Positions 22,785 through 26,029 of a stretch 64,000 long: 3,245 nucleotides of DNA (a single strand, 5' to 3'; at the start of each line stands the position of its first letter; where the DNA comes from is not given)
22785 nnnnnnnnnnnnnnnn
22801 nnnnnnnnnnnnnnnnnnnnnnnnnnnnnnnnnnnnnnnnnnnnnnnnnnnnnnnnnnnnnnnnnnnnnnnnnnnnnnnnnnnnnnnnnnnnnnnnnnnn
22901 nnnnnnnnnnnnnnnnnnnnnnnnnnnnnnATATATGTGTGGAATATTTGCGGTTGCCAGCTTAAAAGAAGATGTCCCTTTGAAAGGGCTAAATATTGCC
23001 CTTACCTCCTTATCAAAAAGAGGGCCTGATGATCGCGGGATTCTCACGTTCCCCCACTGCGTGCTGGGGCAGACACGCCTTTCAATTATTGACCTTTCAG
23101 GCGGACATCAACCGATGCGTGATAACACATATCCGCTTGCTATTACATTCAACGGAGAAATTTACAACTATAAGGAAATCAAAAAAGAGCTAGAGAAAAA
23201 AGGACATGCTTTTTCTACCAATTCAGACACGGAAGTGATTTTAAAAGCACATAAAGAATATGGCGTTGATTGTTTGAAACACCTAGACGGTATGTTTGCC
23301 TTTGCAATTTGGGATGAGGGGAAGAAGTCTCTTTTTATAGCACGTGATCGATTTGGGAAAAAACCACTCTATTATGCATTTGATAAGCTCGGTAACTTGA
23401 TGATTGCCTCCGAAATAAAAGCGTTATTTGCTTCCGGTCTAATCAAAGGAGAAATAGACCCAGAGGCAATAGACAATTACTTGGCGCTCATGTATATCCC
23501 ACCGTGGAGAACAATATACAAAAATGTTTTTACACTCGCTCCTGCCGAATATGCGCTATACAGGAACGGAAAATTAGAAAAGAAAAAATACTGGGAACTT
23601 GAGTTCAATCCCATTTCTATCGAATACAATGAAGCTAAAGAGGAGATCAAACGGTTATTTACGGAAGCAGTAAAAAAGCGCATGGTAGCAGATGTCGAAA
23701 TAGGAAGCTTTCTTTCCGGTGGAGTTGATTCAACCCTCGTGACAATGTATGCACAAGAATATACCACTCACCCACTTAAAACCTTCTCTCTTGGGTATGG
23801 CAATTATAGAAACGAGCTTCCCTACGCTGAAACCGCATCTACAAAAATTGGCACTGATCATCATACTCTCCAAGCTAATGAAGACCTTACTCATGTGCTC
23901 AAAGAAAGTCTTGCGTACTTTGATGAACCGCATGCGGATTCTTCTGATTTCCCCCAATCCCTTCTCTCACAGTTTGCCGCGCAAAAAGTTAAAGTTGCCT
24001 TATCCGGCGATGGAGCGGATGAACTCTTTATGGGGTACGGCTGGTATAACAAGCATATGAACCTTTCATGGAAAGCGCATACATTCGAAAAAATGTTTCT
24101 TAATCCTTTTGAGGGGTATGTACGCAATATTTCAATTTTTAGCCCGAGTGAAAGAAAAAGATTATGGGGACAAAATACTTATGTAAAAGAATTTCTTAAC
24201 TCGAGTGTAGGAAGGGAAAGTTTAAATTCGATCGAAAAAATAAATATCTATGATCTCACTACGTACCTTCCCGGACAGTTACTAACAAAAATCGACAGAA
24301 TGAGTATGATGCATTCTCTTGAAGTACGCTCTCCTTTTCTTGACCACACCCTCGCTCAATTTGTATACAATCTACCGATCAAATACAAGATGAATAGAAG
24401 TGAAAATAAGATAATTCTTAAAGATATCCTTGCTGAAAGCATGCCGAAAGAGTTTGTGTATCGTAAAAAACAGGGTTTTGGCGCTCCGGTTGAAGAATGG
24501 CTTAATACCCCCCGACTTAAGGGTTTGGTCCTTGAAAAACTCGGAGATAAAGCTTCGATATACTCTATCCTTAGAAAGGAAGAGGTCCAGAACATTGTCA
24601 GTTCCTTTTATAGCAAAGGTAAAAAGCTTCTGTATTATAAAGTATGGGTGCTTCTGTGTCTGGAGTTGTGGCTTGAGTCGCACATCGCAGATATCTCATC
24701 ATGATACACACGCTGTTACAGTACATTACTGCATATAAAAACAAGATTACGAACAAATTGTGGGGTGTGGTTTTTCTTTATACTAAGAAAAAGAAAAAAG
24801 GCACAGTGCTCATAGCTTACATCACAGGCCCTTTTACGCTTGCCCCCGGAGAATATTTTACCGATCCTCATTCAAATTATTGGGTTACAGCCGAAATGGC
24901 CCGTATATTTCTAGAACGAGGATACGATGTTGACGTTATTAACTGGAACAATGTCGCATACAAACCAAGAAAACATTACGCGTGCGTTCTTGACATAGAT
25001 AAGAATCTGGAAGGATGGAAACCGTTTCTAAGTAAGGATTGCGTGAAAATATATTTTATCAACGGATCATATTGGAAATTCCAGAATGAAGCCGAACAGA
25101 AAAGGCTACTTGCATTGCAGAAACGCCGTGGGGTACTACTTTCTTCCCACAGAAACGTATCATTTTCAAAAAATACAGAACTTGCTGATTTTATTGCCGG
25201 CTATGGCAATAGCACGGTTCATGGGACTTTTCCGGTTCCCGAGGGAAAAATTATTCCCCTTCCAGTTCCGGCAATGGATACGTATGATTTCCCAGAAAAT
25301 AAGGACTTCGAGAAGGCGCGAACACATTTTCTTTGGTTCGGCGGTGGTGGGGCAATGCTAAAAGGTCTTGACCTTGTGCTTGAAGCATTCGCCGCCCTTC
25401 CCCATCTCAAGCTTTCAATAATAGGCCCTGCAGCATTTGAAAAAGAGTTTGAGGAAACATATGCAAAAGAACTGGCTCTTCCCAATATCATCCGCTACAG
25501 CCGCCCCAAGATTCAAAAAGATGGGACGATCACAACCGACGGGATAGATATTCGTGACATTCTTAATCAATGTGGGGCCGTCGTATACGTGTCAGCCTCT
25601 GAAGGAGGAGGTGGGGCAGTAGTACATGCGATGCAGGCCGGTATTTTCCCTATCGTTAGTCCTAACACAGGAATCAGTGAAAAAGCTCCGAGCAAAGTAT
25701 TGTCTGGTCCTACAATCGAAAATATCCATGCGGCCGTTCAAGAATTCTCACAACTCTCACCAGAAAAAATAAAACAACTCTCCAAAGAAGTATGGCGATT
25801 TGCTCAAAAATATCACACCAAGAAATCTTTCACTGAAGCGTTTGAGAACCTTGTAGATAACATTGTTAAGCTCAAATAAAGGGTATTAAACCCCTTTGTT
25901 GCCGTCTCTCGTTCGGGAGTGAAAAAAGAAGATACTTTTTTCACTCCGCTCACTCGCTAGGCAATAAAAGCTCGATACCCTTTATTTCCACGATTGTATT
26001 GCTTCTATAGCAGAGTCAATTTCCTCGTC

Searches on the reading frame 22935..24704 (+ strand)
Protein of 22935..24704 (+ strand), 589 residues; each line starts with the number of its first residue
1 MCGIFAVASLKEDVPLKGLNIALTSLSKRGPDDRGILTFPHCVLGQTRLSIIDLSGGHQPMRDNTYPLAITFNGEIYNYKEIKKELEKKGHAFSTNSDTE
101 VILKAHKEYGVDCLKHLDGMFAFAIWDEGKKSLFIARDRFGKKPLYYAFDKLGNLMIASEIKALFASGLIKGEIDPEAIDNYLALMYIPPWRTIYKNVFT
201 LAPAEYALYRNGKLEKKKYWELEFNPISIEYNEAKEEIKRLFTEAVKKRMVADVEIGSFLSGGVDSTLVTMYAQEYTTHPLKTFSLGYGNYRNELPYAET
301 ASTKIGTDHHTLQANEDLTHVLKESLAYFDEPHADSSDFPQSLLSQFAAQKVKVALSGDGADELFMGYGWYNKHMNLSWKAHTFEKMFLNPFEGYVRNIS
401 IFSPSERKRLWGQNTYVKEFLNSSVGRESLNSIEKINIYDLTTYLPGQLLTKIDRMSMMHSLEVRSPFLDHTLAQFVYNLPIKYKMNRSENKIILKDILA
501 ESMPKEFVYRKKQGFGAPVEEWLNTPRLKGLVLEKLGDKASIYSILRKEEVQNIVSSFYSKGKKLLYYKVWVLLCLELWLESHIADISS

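Call 7: search_protein_families(library=pfam, proteins=[window:22935-24704:+], max_evalue=1)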
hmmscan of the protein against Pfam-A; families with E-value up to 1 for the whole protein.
window:22935-24704:+ (589 aa): 8 families
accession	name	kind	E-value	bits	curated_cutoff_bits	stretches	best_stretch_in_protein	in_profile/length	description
PF00733.27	Asn_synthase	-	4.5e-87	293.4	21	1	237-581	1-354/354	Asparagine synthase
PF13537.11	GATase_7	-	4.5e-48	162.8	25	1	47-165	2-122/123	Glutamine amidotransferase domain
PF13522.11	GATase_6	-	4.7e-43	146.8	27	1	31-160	1-130/130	Glutamine amidotransferase domain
PF12481.13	DUF3700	-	3.6e-07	30.3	27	1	109-164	120-176/228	Aluminium induced protein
PF06508.19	QueC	-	0.0025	17.8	22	1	259-315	5-61/210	Queuosine biosynthesis protein QueC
PF24167.1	DUF7411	-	0.019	15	28.7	1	257-325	4-69/194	Family of unknown function (DUF7411)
PF02540.23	NAD_synthase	-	0.12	11.9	21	1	237-276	4-41/242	NAD synthase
PF24486.1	DUF7583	-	0.28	11.8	27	0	64-106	34-74/100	Domain of unknown function (DUF7583)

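Call 61: search_protein_families(library=ncbifam, proteins=[window:22935-24704:+], max_evalue=1e-10)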
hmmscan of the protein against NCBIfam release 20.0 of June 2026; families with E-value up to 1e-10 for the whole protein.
window:22935-24704:+ (589 aa): 8 families
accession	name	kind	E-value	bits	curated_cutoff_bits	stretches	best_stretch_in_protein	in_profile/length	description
TIGR03108.1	eps_aminotran_1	hypoth_equivalog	5.7e-151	504.3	816.9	2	1-375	1-381/628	XrtA/PEP-CTERM system amidotransferase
TIGR01536.1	asn_synth_AEB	equivalog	2.1e-143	479.1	267.1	1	2-515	1-517/517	asparagine synthase (glutamine-hydrolyzing)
TIGR03104.1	trio_amidotrans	equivalog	1.1e-116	390.5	570.1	1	1-583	1-589/589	N-acetylglutaminylglutamine amidotransferase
NF006949.0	PRK09431.1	equivalog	6.6e-91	305.5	499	3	1-165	1-166/554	asparagine synthase B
NF033535.1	lass_lactam_cya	exception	1.9e-70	238.2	525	1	1-370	1-382/668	lasso peptide isopeptide bond-forming cyclase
NF033561.1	macrolact_Ik_Al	subfamily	2e-15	56.4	300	1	123-366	83-332/561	albusnodin/ikarugamycin family macrolactam cyclase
TIGR01134.1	purF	equivalog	3.9e-11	43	350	0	58-165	84-200/432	amidophosphoribosyltransferase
NF001484.0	PRK00331.1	subfamily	4.6e-11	41.8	381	0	60-166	87-200/601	isomerizing glutamine--fructose-6-phosphate transaminase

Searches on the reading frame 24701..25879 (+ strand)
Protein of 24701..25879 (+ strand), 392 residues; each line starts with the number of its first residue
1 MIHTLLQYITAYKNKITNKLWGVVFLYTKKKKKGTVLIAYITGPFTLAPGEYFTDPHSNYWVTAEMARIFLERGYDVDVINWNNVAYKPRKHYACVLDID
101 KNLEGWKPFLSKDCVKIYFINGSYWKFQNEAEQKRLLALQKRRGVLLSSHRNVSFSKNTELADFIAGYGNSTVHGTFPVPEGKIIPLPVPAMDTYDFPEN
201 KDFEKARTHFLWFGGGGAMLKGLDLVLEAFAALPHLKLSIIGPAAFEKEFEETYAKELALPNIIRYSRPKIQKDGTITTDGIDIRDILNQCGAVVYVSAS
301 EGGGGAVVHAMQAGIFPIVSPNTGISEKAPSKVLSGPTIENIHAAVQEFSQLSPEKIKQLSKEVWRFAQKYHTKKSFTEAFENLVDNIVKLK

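Call 7: search_protein_families(library=pfam, proteins=[window:24701-25879:+], max_evalue=1)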
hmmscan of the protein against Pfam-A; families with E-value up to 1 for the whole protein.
window:24701-25879:+ (392 aa): 5 families
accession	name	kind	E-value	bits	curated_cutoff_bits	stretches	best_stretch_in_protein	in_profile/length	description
PF00534.26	Glycos_transf_1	-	2.3e-08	34.2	26.4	1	221-331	28-133/172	Glycosyl transferases group 1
PF13692.12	Glyco_trans_1_4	-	3.3e-07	31.1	27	1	211-327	5-113/142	Glycosyl transferases group 1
PF20706.3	GT4-conflict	-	0.00034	20.2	26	1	192-343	181-333/385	Family 4 Glycosyltransferase in conflict systems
PF13907.11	CHD1-like_C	-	0.036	15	28.3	0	342-376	54-85/96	Chromodomain-helicase-DNA-binding protein 1-like, C-terminal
PF13797.11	Post_transc_reg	-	0.15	12.3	25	0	346-392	16-60/83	Post-transcriptional regulator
